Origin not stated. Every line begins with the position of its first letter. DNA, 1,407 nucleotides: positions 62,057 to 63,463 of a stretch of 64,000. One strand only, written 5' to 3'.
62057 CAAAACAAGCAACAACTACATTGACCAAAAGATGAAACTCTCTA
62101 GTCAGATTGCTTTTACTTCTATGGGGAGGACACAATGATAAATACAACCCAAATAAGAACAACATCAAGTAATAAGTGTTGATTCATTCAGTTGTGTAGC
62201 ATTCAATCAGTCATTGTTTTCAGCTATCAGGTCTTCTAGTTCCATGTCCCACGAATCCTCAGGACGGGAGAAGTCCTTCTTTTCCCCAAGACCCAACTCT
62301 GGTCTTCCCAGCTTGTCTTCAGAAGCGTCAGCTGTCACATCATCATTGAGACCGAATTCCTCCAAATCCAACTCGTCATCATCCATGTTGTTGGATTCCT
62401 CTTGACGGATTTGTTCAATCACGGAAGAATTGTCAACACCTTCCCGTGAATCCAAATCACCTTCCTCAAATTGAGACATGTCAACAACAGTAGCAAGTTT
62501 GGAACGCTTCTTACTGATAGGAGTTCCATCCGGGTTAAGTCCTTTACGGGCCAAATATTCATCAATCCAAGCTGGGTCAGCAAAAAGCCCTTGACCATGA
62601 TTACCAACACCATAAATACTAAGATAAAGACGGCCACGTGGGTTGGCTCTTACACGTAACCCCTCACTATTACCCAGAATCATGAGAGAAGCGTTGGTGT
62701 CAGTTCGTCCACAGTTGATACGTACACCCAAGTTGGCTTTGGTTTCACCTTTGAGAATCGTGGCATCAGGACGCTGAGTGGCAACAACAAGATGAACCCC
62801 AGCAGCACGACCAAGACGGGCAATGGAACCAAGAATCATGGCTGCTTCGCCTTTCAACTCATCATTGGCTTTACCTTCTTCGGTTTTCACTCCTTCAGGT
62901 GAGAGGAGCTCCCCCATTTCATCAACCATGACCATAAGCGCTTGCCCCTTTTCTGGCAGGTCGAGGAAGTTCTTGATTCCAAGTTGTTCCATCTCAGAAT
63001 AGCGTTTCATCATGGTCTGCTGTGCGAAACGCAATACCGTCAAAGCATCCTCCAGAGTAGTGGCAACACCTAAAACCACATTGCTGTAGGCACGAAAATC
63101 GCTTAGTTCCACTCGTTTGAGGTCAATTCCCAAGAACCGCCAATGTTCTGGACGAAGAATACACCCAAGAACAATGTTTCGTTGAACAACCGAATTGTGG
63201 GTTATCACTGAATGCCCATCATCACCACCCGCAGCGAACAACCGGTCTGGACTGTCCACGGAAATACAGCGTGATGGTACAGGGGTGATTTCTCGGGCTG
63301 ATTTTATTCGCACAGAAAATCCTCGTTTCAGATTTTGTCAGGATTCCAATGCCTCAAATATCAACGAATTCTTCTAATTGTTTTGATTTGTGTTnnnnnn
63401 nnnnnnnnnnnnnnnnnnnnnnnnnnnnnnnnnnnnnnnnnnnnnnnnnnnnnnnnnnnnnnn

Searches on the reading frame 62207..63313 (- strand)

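Call 9: search_protein_families(library=pfam, proteins=[window:62207-63313:-], max_evalue=0.001)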
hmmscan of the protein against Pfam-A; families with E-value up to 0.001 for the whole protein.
window:62207-63313:- (368 aa): 1 family
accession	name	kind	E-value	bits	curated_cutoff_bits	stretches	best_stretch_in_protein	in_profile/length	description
PF01580.24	FtsK_SpoIIIE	-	1.9e-11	44.3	24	1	41-127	53-142/221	FtsK/SpoIIIE family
